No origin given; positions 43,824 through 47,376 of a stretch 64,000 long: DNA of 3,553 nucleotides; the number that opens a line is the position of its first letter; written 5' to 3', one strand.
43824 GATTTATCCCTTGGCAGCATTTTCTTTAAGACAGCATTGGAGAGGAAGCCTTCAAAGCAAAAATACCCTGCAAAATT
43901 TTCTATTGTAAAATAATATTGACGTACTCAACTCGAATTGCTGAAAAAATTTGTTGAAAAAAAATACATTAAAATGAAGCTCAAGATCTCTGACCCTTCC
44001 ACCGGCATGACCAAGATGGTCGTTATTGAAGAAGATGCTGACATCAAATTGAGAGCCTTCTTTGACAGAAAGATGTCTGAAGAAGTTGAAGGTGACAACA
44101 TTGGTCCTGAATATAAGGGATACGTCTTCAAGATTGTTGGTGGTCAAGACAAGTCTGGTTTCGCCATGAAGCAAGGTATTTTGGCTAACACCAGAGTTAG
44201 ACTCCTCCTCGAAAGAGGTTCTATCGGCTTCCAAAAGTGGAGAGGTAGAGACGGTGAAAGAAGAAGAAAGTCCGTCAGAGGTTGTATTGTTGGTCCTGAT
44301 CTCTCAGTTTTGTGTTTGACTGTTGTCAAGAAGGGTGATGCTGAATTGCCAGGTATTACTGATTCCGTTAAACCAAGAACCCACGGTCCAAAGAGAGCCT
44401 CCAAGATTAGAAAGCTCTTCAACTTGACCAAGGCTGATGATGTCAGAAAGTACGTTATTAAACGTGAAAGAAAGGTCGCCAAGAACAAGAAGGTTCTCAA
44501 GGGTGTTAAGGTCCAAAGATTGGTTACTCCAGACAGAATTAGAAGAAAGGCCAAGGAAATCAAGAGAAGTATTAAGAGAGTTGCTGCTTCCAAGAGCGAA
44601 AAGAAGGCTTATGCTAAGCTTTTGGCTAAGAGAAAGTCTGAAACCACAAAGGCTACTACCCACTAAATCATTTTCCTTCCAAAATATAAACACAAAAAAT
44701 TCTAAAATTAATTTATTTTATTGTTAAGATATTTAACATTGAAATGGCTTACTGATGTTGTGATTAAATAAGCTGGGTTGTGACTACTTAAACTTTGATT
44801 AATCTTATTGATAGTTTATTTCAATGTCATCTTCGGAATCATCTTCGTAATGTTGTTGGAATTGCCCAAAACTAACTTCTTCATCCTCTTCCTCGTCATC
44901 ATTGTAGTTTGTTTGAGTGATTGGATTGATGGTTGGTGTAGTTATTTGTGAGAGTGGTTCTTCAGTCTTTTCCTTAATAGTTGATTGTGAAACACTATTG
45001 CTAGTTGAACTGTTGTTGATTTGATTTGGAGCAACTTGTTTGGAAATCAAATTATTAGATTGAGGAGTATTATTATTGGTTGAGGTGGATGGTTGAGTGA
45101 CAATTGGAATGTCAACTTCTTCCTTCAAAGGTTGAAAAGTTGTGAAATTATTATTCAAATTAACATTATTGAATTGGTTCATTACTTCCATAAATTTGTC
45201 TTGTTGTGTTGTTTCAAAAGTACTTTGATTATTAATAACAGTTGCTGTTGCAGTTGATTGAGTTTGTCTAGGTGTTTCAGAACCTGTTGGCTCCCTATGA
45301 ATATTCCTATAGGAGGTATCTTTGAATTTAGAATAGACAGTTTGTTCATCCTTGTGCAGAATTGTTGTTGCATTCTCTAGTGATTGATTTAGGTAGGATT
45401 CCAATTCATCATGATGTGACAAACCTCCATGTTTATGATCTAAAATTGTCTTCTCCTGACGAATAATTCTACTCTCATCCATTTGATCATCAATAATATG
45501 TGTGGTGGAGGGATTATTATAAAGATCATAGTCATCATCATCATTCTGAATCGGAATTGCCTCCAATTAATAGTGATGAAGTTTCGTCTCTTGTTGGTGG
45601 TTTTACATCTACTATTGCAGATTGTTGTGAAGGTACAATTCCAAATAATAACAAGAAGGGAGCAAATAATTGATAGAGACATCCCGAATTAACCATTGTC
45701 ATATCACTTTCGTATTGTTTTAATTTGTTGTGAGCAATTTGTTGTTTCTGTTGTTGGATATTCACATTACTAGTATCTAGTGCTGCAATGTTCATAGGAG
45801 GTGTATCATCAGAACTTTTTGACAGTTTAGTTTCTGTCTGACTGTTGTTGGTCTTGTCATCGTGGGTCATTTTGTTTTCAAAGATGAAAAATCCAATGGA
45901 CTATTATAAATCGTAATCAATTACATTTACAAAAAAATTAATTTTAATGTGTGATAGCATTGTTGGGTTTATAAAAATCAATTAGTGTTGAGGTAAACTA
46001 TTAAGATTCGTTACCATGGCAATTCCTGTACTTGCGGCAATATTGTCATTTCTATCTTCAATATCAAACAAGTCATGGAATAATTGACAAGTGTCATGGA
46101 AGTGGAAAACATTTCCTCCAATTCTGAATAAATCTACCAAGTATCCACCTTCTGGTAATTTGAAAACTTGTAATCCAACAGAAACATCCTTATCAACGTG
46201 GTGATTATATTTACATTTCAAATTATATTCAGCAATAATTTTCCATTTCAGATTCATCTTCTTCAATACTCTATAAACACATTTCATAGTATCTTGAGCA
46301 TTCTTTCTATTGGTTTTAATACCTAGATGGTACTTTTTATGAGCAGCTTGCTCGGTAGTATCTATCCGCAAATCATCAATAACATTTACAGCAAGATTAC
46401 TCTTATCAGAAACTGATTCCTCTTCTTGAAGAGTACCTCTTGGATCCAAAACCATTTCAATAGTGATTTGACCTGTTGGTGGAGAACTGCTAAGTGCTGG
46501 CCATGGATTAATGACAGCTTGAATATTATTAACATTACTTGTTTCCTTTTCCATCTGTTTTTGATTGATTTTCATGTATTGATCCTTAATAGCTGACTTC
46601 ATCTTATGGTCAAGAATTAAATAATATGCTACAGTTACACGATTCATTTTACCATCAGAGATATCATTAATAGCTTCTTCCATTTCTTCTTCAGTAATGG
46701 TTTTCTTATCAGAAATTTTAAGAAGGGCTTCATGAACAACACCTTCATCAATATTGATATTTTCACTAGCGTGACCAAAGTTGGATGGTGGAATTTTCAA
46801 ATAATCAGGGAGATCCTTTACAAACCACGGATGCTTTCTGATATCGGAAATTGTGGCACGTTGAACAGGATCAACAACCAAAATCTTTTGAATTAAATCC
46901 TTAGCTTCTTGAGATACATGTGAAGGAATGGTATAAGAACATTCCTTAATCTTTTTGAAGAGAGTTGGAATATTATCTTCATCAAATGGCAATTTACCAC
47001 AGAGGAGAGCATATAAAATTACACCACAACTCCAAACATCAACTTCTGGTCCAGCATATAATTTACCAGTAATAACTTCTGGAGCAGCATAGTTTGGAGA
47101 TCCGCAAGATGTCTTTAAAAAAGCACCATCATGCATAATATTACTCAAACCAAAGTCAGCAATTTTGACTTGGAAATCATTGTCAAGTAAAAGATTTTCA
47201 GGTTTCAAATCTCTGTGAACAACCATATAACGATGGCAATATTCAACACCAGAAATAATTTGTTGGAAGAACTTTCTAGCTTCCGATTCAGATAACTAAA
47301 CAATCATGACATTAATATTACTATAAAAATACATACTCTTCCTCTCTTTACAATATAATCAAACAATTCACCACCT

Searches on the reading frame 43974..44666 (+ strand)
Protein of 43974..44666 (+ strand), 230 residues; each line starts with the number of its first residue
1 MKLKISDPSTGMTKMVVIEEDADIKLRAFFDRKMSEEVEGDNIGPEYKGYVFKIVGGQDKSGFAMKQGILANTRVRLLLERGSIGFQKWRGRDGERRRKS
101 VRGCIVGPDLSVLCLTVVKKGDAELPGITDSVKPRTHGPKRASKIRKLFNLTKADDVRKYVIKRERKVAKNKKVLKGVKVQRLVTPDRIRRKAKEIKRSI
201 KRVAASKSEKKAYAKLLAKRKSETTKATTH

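Call 79: search_protein_families(library=pfam, proteins=[window:43974-44666:+], max_evalue=0.001)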
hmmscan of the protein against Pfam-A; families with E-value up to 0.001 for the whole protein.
window:43974-44666:+ (230 aa): 1 family
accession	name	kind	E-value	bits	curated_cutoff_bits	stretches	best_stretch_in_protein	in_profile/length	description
PF01092.24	Ribosomal_S6e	-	4.8e-44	149.6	26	1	1-130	1-125/125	Ribosomal protein S6e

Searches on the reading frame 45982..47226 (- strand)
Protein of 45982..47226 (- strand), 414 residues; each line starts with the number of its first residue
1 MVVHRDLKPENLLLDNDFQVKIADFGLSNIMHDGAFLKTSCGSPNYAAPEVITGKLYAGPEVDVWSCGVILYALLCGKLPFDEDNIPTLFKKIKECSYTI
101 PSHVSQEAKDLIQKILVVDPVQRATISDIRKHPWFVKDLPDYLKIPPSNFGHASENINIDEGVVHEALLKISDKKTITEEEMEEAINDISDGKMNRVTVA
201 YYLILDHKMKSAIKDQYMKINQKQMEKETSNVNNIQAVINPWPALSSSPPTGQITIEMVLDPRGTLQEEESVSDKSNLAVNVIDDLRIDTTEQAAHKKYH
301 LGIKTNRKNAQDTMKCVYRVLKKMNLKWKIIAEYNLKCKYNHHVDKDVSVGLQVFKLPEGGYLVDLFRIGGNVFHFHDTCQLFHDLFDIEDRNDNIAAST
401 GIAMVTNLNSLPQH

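Call 79: search_protein_families(library=pfam, proteins=[window:45982-47226:-], max_evalue=0.001)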
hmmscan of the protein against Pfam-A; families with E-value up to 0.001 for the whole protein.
window:45982-47226:- (414 aa): 5 families
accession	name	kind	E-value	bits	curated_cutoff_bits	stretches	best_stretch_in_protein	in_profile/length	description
PF00069.31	Pkinase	-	5.1e-43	147.8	31.7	1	2-135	119-263/263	Protein kinase domain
PF07714.23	PK_Tyr_Ser-Thr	-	4.2e-18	66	23.1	1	2-131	123-256/258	Protein tyrosine and serine/threonine kinase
PF14531.12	Kinase-like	-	1.5e-06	28.1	25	1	2-116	166-282/289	Kinase-like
PF02149.25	KA1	-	0.00018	21.5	23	1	352-381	7-37/45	Kinase associated domain 1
PF02885.22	Glycos_trans_3N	-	0.0005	20.2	26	0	166-204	2-40/63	Glycosyl transferase family, helical bundle domain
